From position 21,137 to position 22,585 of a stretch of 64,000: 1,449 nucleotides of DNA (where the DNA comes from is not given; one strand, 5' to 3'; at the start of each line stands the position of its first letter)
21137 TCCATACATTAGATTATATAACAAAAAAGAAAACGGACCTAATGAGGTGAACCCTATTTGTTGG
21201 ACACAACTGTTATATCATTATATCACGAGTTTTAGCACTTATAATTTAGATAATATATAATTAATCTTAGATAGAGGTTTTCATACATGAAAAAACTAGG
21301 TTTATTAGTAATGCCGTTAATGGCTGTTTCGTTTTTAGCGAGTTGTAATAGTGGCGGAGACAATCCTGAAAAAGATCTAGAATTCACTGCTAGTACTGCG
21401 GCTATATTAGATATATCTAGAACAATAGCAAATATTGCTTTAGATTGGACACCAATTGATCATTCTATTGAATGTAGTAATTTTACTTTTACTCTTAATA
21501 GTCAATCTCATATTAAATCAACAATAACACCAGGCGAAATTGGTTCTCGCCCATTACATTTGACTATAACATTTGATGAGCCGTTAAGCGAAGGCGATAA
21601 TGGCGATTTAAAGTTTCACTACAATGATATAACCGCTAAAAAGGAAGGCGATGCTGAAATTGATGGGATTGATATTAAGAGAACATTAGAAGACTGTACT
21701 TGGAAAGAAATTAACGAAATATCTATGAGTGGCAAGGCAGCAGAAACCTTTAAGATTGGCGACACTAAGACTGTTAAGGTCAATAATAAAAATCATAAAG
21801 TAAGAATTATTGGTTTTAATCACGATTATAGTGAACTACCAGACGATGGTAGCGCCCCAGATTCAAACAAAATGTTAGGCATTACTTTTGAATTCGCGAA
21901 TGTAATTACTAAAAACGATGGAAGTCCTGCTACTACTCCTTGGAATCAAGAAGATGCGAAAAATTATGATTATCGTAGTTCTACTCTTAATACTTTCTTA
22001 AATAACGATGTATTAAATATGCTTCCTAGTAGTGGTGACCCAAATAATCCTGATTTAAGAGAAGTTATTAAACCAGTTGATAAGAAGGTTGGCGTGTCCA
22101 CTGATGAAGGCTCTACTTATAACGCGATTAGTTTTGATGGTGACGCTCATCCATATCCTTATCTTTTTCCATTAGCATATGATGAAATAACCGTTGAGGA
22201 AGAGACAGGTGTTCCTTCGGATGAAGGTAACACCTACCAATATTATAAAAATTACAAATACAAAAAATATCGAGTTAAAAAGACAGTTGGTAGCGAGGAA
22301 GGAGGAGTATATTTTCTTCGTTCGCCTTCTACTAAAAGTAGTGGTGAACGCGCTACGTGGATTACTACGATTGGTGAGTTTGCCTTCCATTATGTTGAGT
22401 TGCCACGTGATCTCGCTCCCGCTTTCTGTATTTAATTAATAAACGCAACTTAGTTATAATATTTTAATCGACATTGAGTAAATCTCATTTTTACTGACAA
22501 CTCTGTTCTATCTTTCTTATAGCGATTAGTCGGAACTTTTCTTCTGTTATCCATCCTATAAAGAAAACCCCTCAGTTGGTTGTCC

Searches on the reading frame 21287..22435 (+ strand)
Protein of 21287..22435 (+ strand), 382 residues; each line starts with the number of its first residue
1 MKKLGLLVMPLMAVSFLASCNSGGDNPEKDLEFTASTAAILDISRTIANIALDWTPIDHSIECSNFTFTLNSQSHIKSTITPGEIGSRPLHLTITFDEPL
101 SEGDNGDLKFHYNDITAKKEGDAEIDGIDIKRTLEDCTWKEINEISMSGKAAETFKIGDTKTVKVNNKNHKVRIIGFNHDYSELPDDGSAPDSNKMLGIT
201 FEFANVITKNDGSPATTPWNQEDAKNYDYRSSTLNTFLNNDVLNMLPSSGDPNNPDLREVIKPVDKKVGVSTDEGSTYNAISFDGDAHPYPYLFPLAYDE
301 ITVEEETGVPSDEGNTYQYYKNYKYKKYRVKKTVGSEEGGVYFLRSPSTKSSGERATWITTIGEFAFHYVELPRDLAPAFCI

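Call 45: search_protein_families(library=ncbifam, proteins=[L001:6952-8004:+, L006:2367-3311:+, L006:3295-4494:+, L006:4487-4822:+, L006:4834-4995:+, L006:1038-1997:+, L006:1994-2374:+], max_evalue=0.1)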
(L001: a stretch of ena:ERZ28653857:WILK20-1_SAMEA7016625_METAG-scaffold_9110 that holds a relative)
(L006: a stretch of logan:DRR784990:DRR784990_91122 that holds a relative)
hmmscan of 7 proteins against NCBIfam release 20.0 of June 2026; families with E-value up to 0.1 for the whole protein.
L001:6952-8004:+ (350 aa): 18 families
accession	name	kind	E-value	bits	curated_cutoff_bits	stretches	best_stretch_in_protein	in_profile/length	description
TIGR02788.1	VirB11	equivalog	2.5e-31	108.9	249.95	2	125-289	132-299/308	P-type DNA transfer ATPase VirB11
TIGR03819.1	heli_sec_ATPase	hypoth_equivalog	5.8e-30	104.6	373.15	1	15-259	55-302/340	TadA family conjugal transfer-associated ATPase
TIGR02782.1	TrbB_P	equivalog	4.2e-26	92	304.55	1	15-280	14-278/303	P-type conjugative transfer ATPase TrbB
NF058587.1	archaellum_moto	equivalog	8.5e-20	71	550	1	13-255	148-394/527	archaellum flagellar ATPase motor FlaI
NF010475.0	PRK13900.1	equivalog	2.9e-17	62.7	389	1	122-305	145-326/333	type IV secretion system ATPase VirB11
NF010469.0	PRK13894.1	subfamily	1.1e-15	57.8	508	1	15-266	27-276/320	conjugal transfer ATPase TrbB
NF041000.1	ATPase_ComGA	equivalog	1.3e-14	53.9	300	1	65-262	60-250/267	competence type IV pilus ATPase ComGA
NF010407.0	PRK13833.1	subfamily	2.5e-12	46.9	499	1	19-270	26-274/323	conjugal transfer protein TrbB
TIGR01420.1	pilT_fam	subfamily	4.3e-12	45.9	319.1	1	45-277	36-262/343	PilT/PilU family type 4a pilus ATPase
TIGR02524.1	dot_icm_DotB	equivalog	5.5e-11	42.3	463.3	1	83-258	87-260/358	Dot/Icm type IV secretion system ATPase DotB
NF010425.0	PRK13851.1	equivalog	6.3e-11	41.7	461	1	121-257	146-283/344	type IV secretion system protein VirB11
NF053672.1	bindosome_BasE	exception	7.4e-11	41.5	1000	1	51-277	183-410/512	bindosome assembly system ATPase subunit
NF007755.0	PRK10436.1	equivalog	8.3e-08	31.3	617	1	64-260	148-335/465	type II secretion system protein GspE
TIGR02525.1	plasmid_TraJ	equivalog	3e-06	26.5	368.3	1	83-290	101-301/372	plasmid transfer ATPase TraJ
TIGR02533.1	type_II_gspE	equivalog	9.4e-06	24.5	630.25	1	133-257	238-359/486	type II secretion system ATPase GspE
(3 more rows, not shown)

L006:2367-3311:+ (314 aa): 15 families
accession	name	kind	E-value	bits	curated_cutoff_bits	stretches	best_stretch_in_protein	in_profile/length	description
TIGR02788.1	VirB11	equivalog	2e-32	112.5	249.95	2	120-284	130-296/308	P-type DNA transfer ATPase VirB11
TIGR03819.1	heli_sec_ATPase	hypoth_equivalog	1.2e-30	106.9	373.15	1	12-291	54-338/340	TadA family conjugal transfer-associated ATPase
TIGR02782.1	TrbB_P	equivalog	1.1e-23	84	304.55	1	10-301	11-300/303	P-type conjugative transfer ATPase TrbB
NF010475.0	PRK13900.1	equivalog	6.3e-21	74.8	389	1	116-293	142-324/333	type IV secretion system ATPase VirB11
NF058587.1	archaellum_moto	equivalog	2.1e-17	63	550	1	8-296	145-432/527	archaellum flagellar ATPase motor FlaI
NF010469.0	PRK13894.1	subfamily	2.7e-14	53.3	508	1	98-302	110-315/320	conjugal transfer ATPase TrbB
NF053672.1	bindosome_BasE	exception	5.4e-14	51.8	1000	1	122-306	257-439/512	bindosome assembly system ATPase subunit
NF041000.1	ATPase_ComGA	equivalog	4e-13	49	300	1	100-264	95-253/267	competence type IV pilus ATPase ComGA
NF010425.0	PRK13851.1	equivalog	6.2e-13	48.3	461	1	122-257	150-284/344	type IV secretion system protein VirB11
NF010407.0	PRK13833.1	subfamily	3.4e-10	39.8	499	1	98-307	105-313/323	conjugal transfer protein TrbB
TIGR01420.1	pilT_fam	subfamily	6.2e-07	28.9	319.1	1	41-262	35-248/343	PilT/PilU family type 4a pilus ATPase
TIGR02524.1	dot_icm_DotB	equivalog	7.5e-06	25.4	463.3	1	126-270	125-275/358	Dot/Icm type IV secretion system ATPase DotB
NF007755.0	PRK10436.1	equivalog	2.1e-05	23.4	617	1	105-256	188-335/465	type II secretion system protein GspE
TIGR02525.1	plasmid_TraJ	equivalog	0.0013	17.8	368.3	1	197-262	212-278/372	plasmid transfer ATPase TraJ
NF050040.1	horm_taper_TftA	equivalog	0.042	12.6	500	1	10-65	73-125/450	hormogonium tapered terminus morphoprotein TftA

L006:3295-4494:+ (399 aa): 0 families

L006:4487-4822:+ (111 aa): 0 families

L006:4834-4995:+ (53 aa): 0 families

L006:1038-1997:+ (319 aa): 0 families

L006:1994-2374:+ (126 aa): 0 families

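Call 46: search_protein_families(library=pfam, proteins=[L001:6952-8004:+, L006:2367-3311:+, L006:3295-4494:+, L006:4487-4822:+, L006:4834-4995:+, L006:1038-1997:+, L006:1994-2374:+], max_evalue=0.1)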
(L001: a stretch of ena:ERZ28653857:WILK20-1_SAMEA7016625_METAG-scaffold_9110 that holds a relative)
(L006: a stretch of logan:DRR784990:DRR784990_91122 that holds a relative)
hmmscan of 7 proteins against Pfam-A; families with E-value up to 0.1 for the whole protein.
L001:6952-8004:+ (350 aa): 3 families
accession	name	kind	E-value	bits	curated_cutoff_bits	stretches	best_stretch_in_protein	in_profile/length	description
PF00437.27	T2SSE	-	3.6e-22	79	24.9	1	103-262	106-263/370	Type II/IV secretion system protein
PF20720.3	nSTAND3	-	2e-05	24.8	27.2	1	30-69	64-102/155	Novel STAND NTPase 3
PF13238.12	AAA_18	-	0.006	17.5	29.4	1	140-212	1-67/128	AAA domain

L006:2367-3311:+ (314 aa): 3 families
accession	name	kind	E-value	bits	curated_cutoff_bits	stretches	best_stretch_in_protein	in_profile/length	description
PF00437.27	T2SSE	-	1.2e-19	70.6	24.9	1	100-265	106-267/370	Type II/IV secretion system protein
PF06414.18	Zeta_toxin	-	0.033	14.1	22.3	1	130-184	13-62/199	Zeta toxin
PF20720.3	nSTAND3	-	0.038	14.1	27.2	0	127-155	10-38/155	Novel STAND NTPase 3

L006:3295-4494:+ (399 aa): 1 family
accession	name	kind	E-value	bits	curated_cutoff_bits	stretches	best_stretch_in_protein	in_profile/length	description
PF20237.3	DUF6594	-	0.0089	16.4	30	0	174-230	163-218/238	Family of unknown function (DUF6594)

L006:4487-4822:+ (111 aa): 1 family
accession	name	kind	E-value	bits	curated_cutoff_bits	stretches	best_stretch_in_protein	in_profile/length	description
PF17978.7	zf-RING_14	-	0.024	15.5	26.6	1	50-84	45-79/91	RING/Ubox like zinc-binding domain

L006:4834-4995:+ (53 aa): 0 families

L006:1038-1997:+ (319 aa): 0 families

L006:1994-2374:+ (126 aa): 0 families

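Call 67: search_protein_families(library=pfam, proteins=[P0080, P0150, P0176, P0154, P0162, P0145, P0132, P0123, P0096, P0084], max_evalue=1)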
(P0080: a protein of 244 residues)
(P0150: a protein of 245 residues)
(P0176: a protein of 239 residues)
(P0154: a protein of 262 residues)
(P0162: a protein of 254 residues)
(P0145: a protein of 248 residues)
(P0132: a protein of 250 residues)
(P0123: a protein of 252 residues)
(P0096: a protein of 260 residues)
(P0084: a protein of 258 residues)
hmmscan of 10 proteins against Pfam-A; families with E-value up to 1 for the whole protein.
P0080 (244 aa): 2 families
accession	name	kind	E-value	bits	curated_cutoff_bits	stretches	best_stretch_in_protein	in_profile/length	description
PF17343.7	DUF5373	-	0.16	12.3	28.7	1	168-234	86-149/182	Family of unknown function (DUF5373)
PF19744.4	DUF6232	-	0.49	11.3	27.4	0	6-53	37-78/117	Family of unknown function (DUF6232)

P0150 (245 aa): 2 families
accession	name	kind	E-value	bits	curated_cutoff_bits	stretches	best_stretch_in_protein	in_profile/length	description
PF04647.20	AgrB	-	0.092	12.5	23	1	5-72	79-151/185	Accessory gene regulator B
PF09682.15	Phage_holin_6_1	-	0.097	13.5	24.9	1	26-100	7-74/101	Bacteriophage holin of superfamily 6 (Holin_LLH)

P0176 (239 aa): 9 families
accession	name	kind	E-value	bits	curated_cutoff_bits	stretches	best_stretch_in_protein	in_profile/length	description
PF03169.20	OPT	-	0.00024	20.4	25.8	1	149-217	336-399/623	OPT oligopeptide transporter protein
PF20990.2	DUF2207_C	-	0.0015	18.7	33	1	72-220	19-186/247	Predicted membrane protein (DUF2207) C-terminal domain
PF25587.1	Rv2743c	-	0.0087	16.2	27.7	1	149-218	11-76/237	Rv2743c family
PF19744.4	DUF6232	-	0.023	15.6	27.4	1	166-217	32-74/117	Family of unknown function (DUF6232)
PF11368.13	DUF3169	-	0.18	11.8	31.6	1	138-223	71-160/250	Protein of unknown function (DUF3169)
PF07332.16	Phage_holin_3_6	-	0.24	11.9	28.4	1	162-227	28-98/116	Putative Actinobacterial Holin-X, holin superfamily III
PF01769.21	MgtE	-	0.28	11.9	27.6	0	5-45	45-90/125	Divalent cation transporter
PF19297.4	QcrA_N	-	0.55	10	27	0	154-188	43-77/222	QcrA subunit N-terminal region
PF00482.28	T2SSF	-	0.97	9.9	25.2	1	102-186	35-121/125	Type II secretion system (T2SS), protein F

P0154 (262 aa): 1 family
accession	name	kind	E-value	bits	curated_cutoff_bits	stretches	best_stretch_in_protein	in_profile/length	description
PF03600.22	CitMHS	-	0.077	12.5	31.9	1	14-196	149-224/336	Citrate transporter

P0162 (254 aa): 2 families
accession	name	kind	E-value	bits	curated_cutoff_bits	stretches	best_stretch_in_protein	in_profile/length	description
PF01007.26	IRK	-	0.022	15.1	22.7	1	189-243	21-73/141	Inward rectifier potassium channel transmembrane domain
PF17280.7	DUF5345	-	0.19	12.3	27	1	152-197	19-65/77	Family of unknown function (DUF5345)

P0145 (248 aa): 4 families
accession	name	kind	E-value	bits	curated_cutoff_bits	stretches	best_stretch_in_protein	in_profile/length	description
PF20563.3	DUF6773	-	0.012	15.8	27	1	183-239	22-81/163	Family of unknown function (DUF6773)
PF20990.2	DUF2207_C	-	0.059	13.5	33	1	149-225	113-191/247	Predicted membrane protein (DUF2207) C-terminal domain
PF06398.17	Pex24p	-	0.17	11.3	26.8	1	9-93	142-228/358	Integral peroxisomal membrane peroxin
PF15145.11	DUF4577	-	0.4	11.1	27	1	205-243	64-104/128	Domain of unknown function (DUF4577)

P0132 (250 aa): 4 families
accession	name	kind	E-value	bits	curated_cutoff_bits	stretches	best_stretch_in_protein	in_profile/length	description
PF03169.20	OPT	-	0.0087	15.2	25.8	1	179-234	356-411/623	OPT oligopeptide transporter protein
PF09624.15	DUF2393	-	0.1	13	26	1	26-79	17-70/146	Protein of unknown function (DUF2393)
PF19868.4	DUF6341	-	0.12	12.4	26.4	1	26-45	4-23/50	Family of unknown function (DUF6341)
PF10601.15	zf-LITAF-like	-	0.25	12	23.8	1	28-65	25-59/70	LITAF-like zinc ribbon domain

P0123 (252 aa): 3 families
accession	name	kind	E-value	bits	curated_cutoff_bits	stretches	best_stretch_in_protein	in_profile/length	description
PF17671.6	DUF5531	-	0.14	12.4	25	1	208-247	20-59/152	Family of unknown function (DUF5531)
PF00482.28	T2SSF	-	0.38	11.2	25.2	1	73-193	1-123/125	Type II secretion system (T2SS), protein F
PF01312.24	Bac_export_2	-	0.82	9.3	24.4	1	68-224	25-179/335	FlhB HrpN YscU SpaS Family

P0096 (260 aa): 0 families

P0084 (258 aa): 3 families
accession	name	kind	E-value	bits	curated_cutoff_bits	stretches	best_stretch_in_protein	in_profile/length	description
PF20563.3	DUF6773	-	0.025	14.8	27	1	155-218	75-138/163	Family of unknown function (DUF6773)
PF06398.17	Pex24p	-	0.031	13.7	26.8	1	6-116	145-254/358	Integral peroxisomal membrane peroxin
PF09843.14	DUF2070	-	0.23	10.2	30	1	4-71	131-199/561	Predicted membrane protein (DUF2070)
